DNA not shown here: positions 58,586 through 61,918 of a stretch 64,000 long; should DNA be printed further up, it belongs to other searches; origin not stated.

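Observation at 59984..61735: Membrane protein that reads like a P-type ATPase with every catalytic motif erased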

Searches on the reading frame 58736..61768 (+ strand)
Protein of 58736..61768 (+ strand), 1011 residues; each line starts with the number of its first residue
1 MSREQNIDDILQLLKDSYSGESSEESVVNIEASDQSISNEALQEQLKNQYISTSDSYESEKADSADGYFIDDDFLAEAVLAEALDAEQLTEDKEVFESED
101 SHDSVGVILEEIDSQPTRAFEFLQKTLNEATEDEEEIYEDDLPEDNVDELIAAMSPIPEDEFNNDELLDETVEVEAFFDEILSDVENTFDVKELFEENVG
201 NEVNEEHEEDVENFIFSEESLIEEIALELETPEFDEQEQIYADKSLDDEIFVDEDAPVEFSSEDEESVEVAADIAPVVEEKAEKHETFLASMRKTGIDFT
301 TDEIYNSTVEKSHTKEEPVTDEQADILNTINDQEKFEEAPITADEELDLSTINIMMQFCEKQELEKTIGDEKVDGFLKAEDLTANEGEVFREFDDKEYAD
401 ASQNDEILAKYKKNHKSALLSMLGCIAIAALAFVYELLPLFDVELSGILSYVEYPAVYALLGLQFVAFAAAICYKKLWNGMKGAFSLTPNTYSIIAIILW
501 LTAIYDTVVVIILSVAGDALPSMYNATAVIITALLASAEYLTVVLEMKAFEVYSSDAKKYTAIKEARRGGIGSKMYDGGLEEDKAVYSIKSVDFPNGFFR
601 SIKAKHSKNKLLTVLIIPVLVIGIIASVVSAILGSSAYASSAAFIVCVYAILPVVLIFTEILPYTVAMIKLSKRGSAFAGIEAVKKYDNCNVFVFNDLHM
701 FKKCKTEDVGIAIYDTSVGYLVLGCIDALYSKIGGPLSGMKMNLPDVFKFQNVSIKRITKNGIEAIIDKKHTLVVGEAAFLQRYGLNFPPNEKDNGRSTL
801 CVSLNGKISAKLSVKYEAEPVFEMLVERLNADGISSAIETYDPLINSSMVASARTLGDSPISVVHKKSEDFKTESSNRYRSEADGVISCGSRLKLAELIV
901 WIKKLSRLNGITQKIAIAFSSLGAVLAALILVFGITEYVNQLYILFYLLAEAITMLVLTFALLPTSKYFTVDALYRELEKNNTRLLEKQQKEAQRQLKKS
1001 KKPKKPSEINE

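Call 3: search_protein_families(library=pfam, proteins=[window:58736-61768:+], max_evalue=10)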
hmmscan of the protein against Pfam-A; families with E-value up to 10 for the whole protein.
window:58736-61768:+ (1011 aa): 3 families
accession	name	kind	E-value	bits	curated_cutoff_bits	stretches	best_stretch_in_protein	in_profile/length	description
PF01595.25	CNNM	-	0.00039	20.6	28.4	1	603-669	44-111/181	Cyclin M transmembrane N-terminal domain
PF11667.14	DUF3267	-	0.02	15.7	27.1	1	598-651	36-91/108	Putative zincin peptidase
PF09716.15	ETRAMP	-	0.1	13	29.1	1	396-432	32-68/81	Malarial early transcribed membrane protein (ETRAMP)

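Call 4: search_protein_families(library=ncbifam, proteins=[window:58736-61768:+], max_evalue=10)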
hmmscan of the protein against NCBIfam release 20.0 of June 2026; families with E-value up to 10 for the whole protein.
window:58736-61768:+ (1011 aa): 2 families
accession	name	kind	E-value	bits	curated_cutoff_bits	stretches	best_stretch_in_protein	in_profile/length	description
NF008604.1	PRK11573.1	equivalog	0.0047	15.8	475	1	608-669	59-119/428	hypothetical protein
NF040599.1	LdtF_DpaA_YafK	equivalog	0.14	11.3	365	1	510-593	14-101/242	peptidoglycan meso-diaminopimelic acid protein amidase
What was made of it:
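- On HAD superfamily hydrolase: No HAD Pfam or NCBIfam hit (calls 3, 4).
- Closest known: HAD-superfamily phosphatases. Different: No HAD model matches (calls 3, 4).
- Checked: Pfam and NCBIfam give no P-type or HAD hit (calls 3, 4).
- Pfam and NCBIfam report no P-type or HAD domain (calls 3, 4).
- Tried and rejected: Pfam-A and NCBIfam scans of the full protein and of the C-terminal 603 aa gave only sub-threshold noise (CNNM, DUF3267); nothing P-type or HAD (calls 3, 4).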

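Call 37: predict_structure(alignment_id=A2)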
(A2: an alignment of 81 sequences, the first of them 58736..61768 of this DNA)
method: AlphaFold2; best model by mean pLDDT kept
length: 1011 residues; sequences in the alignment: 81
mean_pLDDT: 75.6   pTM: 0.70
mean pLDDT of the five models: 75.6, 74.8, 73.5, 72.8, 72.6
residues with pLDDT >= 90: 536; 70-90: 137; 50-70: 55; < 50: 283
segments of 3 or more residues with pLDDT < 50: 1-6, 21-37, 52-69, 86-239, 241-287, 296-303, 305-320, 329-338, 389-391
pLDDT, mean of each block of 10 residues (from residue 1): 54 69 36 53 73 41 41 75 50 28 30 36 45 32 38 42 35 40 39 38 36 43 44 46 45 42 36 33 45 50 45 40 50 48 69 80 79 79 59 70 93 96 97 95 92 95 97 94 86 94 96 93 96 96 96 95 91 95 95 90 82 91 95 93 95 88 96 95 95 96 94 94 96 93 92 95 96 96 94 88 97 95 96 97 95 94 95 74 92 95 96 94 95 91 95 95 93 95 97 97 80 49
secondary structure, 60 per line:
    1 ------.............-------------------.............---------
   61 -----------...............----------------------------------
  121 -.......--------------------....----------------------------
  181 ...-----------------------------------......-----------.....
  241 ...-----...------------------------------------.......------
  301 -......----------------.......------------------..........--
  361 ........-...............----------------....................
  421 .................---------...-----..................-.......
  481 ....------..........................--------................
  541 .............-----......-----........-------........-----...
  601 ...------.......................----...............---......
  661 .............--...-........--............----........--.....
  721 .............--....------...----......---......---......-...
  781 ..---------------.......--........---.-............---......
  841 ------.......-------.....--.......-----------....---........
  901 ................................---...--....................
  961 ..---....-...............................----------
elements in order (helices of 4 or more, strands of 3 or more residues): H7-19 H39-51 H72-86 H122-128 H149-152 H219-224 H236-243 H288-294 H302-307 H324-330 H349-358 H361-368 H370-384 H401-437 H455-472 H474-484 H491-516 H525-553 E559-564 H570-577 E585-592 H598-603 H610-632 H637-651 H655-673 E676-678 H680-687 E690-696 H697-700 E709-713 H716-733 H736-739 E753-758 E762-767 E771-776 H778-782 E798-804 E807-814 H820-831 E835-840 H847-853 E861-865 H868-874 E886-889 H893-932 H941-962 H966-969 H971-1001
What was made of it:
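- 58736..58789 (+): Conserved N-terminal helix motif M-x-x-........-x-LLK-x-SV (aa 1-18). AF2 helix 7-19 (call 37).
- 59777..59887 (+): Conserved juxtamembrane helices (aa 348-384), motif LD-x-S-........-x-x-x-x-ELE-x-TIG. AF2 helices 349-358, 361-368 and 370-384 with pLDDT about 80 (call 37).
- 60563..60754 (+): M3 (aa 610-632) and M4 (637-673). The M4 helix is broken at the invariant P653 (60692-60694), which is the Pro of CPC/xPx. The flanking Cys residues are replaced by L and V. AF2 shows a helix break at 652-654 (call 37).
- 60761..60859 (+): First half of the P domain (aa 676-708), including strand 690-696 and the remnant of motif I. AF2 strands (call 37).
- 61412..61621 (+): M5 with its cytoplasmic stalk (aa 893-932) and M6 (941-962). 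Conserved S891-R-L-K-L-A-E lies at the start of the stalk, and P964 after M6. The P1B ion-site residues (YN, MxxSS) are absent. AF2 (call 37).
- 61646..61738 (+): C-terminal cytoplasmic helix (aa 971-1001), which together with the last ten residues forms a basic tail. It is present in the core clade only. AF2 helix 971-1001 (call 37).
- On P-type ATPase (functional enzyme): Only an 11-residue loop lies between helix 868-874 and strand 886-889 (call 37).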

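Call 51: find_related_loci(query=A2, collection=genome_contigs, flank=4000)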
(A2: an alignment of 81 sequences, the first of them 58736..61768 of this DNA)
Query A2 (1011 aa) in genome_contigs; peptide patterns used: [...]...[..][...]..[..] (x = any residue, [..] = any of these).
112 stretches matched a pattern; 18 encode a relative of the query (tblastn E <= 1e-3); 18 distinct loci.
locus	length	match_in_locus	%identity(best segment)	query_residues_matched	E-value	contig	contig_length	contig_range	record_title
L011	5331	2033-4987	67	1-1008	0e+0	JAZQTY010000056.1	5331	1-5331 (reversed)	MAG: Eubacteriales bacterium isolate T1900045184_TC20190180.MAGScoT_cleanbin_000037 SGB_5258_k141_3011582, whole genome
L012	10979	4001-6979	67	1-1008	0e+0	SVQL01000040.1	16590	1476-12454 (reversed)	MAG: Oscillospiraceae bacterium isolate SIG616 NODE_17591_length_16590_cov_1.625038, whole genome shotgun sequence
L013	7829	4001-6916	49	4-999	0e+0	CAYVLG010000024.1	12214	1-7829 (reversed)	MAG TPA_asm: uncultured Lachnospiraceae bacterium isolate SRP225648_co1_110 genome assembly, contig: NODE_13234_length_1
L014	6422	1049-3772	46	1-980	0e+0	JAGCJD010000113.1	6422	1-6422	MAG: Clostridia bacterium isolate RGIG9839 Yak_Rectum-1__c477612, whole genome shotgun sequence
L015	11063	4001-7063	43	1-1007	0e+0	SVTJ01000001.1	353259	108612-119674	MAG: Oscillospiraceae bacterium isolate SIG692 NODE_160_length_353259_cov_7.231395, whole genome shotgun sequence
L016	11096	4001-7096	42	1-984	0e+0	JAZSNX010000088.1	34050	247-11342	MAG: Eubacteriales bacterium isolate T1900044549_TS20190015.MAGScoT_cleanbin_000105 SGB_201_k141_745330, whole genome sh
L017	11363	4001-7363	49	3-980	0e+0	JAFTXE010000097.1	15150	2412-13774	MAG: Clostridia bacterium isolate RGIG4231 Roe_deer_Colon-4__c316645, whole genome shotgun sequence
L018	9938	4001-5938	40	342-979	3e-169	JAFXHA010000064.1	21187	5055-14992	MAG: Clostridia bacterium isolate RGIG6407 Sheep_Rectum-5__c494306, whole genome shotgun sequence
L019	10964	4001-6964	41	5-1005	0e+0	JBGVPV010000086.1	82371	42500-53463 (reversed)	MAG: Eubacteriales bacterium isolate fecal_MAG_18 fecal_MAG_18_contig_0086, whole genome shotgun sequence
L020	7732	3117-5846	38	1-995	2e-151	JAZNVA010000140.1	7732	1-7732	MAG: Eubacteriales bacterium isolate T1900044792_TS20190258.MAGScoT_cleanbin_000010 SGB_2658_k141_1480384, whole genome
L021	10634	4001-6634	37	1-995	3e-149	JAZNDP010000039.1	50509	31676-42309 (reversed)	MAG: Eubacteriales bacterium isolate T1900044726_TS20190192.MAGScoT_cleanbin_000057 SGB_1954_k141_1534844, whole genome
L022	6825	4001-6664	50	1-1002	0e+0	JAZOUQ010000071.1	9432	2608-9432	MAG: Eubacteriales bacterium isolate T1900045532_YK20190226.MAGScoT_cleanbin_000011 SGB_7733_k141_1144945, whole genome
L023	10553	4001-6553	31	1-984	2e-126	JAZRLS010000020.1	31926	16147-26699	MAG: Eubacteriales bacterium isolate T1900045430_YK20190121.MAGScoT_cleanbin_000004 SGB_7093_k141_667723, whole genome s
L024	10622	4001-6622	34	1-1004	3e-120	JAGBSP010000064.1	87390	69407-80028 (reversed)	MAG: Clostridia bacterium isolate RGIG9409 Yak_Cecum-1__c1025516, whole genome shotgun sequence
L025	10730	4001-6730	37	1-1004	9e-130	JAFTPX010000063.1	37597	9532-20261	MAG: Clostridia bacterium isolate RGIG4042 Roe_deer_Cecum-5__c500810, whole genome shotgun sequence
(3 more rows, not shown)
